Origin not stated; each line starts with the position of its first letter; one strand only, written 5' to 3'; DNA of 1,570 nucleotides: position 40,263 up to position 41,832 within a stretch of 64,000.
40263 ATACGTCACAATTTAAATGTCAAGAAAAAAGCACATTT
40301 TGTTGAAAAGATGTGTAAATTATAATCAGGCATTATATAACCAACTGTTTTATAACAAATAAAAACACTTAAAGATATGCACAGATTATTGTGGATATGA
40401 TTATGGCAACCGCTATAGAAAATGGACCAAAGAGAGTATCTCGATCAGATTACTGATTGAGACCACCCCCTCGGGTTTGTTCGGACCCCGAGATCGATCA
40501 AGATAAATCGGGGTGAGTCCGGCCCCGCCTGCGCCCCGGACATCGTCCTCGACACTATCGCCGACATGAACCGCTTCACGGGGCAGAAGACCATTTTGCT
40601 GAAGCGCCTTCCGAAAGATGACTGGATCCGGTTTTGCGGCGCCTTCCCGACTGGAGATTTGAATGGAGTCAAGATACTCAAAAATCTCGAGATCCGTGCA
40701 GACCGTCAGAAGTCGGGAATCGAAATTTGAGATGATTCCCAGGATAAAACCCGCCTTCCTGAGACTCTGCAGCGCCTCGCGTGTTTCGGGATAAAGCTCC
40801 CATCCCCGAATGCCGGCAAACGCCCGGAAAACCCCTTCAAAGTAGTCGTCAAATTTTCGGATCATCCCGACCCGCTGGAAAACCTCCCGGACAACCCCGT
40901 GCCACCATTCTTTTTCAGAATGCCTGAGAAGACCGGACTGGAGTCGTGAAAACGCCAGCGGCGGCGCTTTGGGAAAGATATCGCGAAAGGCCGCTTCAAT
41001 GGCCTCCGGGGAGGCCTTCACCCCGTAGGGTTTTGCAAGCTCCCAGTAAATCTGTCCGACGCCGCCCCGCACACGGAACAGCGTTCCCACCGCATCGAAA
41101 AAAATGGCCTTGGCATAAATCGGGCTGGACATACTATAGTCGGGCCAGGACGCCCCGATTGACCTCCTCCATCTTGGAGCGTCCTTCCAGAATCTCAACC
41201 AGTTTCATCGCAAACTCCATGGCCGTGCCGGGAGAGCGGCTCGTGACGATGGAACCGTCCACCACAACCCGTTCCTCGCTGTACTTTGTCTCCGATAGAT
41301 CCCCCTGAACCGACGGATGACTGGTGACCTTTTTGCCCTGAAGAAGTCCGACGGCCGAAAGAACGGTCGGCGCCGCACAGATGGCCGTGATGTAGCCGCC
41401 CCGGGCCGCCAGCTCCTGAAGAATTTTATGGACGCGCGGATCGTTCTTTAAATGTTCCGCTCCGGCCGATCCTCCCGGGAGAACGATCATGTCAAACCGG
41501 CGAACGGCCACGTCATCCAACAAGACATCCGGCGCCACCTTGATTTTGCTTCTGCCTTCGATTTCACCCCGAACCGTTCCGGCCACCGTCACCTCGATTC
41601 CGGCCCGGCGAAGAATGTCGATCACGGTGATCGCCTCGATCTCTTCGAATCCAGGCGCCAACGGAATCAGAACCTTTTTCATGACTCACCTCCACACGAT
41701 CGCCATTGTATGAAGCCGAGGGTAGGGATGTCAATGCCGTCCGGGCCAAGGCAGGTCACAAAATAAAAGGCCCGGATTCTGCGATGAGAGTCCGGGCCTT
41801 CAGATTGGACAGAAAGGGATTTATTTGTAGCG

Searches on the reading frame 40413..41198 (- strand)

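Call 3: search_protein_families(library=pfam, proteins=[window:40413-41198:-], max_evalue=0.01)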
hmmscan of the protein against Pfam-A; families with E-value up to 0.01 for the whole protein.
window:40413-41198:- (261 aa): 4 families
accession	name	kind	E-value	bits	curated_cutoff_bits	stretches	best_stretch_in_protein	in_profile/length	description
PF00702.32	Hydrolase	-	1.1e-23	85.1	26.4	1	30-227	2-191/191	haloacid dehalogenase-like hydrolase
PF13419.12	HAD_2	-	2.6e-15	57.4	23.8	1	106-229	52-174/178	Haloacid dehalogenase-like hydrolase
PF13242.12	Hydrolase_like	-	3.4e-08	33.7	22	1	188-231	3-46/75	HAD-hyrolase-like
PF12710.13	HAD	-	0.0034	18.2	27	0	32-158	1-109/189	haloacid dehalogenase-like hydrolase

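Call 84: search_protein_families(library=ncbifam, proteins=[window:40413-41132:-], max_evalue=0.00001)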
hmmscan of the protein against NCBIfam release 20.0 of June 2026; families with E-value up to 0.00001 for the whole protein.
window:40413-41132:- (239 aa): 22 families
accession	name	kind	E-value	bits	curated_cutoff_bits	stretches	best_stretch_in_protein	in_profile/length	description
TIGR02252.1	DREG-2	subfamily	3.3e-54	183.7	155.2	1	8-210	1-203/203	HAD hydrolase, REG-2-like, family IA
TIGR02253.1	CTE7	subfamily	3.4e-25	89.1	169.75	1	8-220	3-203/221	TIGR02253 family HAD-type hydrolase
NF053830.1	RUBPPhHalo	equivalog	5.1e-15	55.7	330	1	111-215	102-207/234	ribulose-1,5-bisphosphate 5-phosphatase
TIGR02254.1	YjjG_YfnB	equivalog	1.2e-14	54.3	159.9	1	109-234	94-218/223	YjjG family noncanonical pyrimidine nucleotidase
TIGR01428.1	HAD_type_II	equivalog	1.2e-13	51.6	125.4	1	8-216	2-195/197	haloacid dehalogenase type II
TIGR01549.1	HAD-SF-IA-v1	subfamily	3.5e-13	50.2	23.3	1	105-205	51-149/149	HAD-IA family hydrolase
NF006976.0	PRK09449.1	equivalog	1.3e-11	44.5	183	1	113-222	96-205/225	pyrimidine 5'-nucleotidase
NF009695.0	PRK13222.1-2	equivalog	1.6e-11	44.1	225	1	111-208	93-190/226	phosphoglycolate phosphatase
TIGR02247.1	HAD-1A3-hyp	subfamily_domain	5.1e-09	36.2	125.4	1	111-215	93-199/211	epoxide hydrolase N-terminal domain-like phosphatase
TIGR01449.2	PGP_bact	equivalog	1.9e-08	34.1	180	1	92-209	66-182/213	phosphoglycolate phosphatase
TIGR01668.1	YqeG_hyp_ppase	hypoth_equivalog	2.8e-08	33.5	89.1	1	111-214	42-138/170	YqeG family HAD IIIA-type phosphatase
TIGR01454.1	AHBA_synth_RP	hypoth_equivalog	5.5e-08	32.7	246.65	1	111-207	74-170/205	AHBA synthesis associated protein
NF009697.0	PRK13222.1-4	equivalog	1.3e-07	31.2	327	1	108-209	90-191/232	phosphoglycolate phosphatase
NF009804.0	PRK13288.1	equivalog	3e-07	30.1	218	1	113-200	83-171/215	pyrophosphatase PpaX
TIGR01662.1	HAD-SF-IIIA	subfamily_domain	8.7e-07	29.1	44.6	1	111-210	24-137/141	HAD-IIIA family hydrolase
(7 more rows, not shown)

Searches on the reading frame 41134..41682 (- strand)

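Call 3: search_protein_families(library=pfam, proteins=[window:41134-41682:-], max_evalue=0.01)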
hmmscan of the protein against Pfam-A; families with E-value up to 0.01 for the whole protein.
window:41134-41682:- (182 aa): 2 families
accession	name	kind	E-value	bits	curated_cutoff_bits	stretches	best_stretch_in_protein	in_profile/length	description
PF01965.30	DJ-1_PfpI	-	2e-52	177.8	26.6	1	2-163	1-164/165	DJ-1/PfpI family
PF07685.20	GATase_3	-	0.0015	18.6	27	1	56-110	33-90/196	CobB/CobQ-like glutamine amidotransferase domain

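Call 84: search_protein_families(library=ncbifam, proteins=[window:41134-41682:-], max_evalue=0.00001)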
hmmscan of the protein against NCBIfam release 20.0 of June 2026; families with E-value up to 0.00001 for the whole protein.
window:41134-41682:- (182 aa): 5 families
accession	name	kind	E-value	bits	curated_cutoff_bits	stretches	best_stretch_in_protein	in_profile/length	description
TIGR01383.1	not_thiJ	equivalog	3.2e-57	193.1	131.25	1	3-176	1-179/180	DJ-1 family glyoxalase III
NF008605.0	PRK11574.1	equivalog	6.2e-36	124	252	1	3-176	4-183/196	protein deglycase YajL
TIGR01382.1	PfpI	subfamily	5.1e-31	107.5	139.05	1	4-166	2-169/169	DJ-1/PfpI/YhbO family deglycase/protease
NF040823.1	deglyc_PfpI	equivalog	1.4e-25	90.1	330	1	3-165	2-165/166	deglycase PfpI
NF006902.0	PRK09393.1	equivalog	7.3e-10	38.5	425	1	32-172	48-189/327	transcriptional regulator FtrA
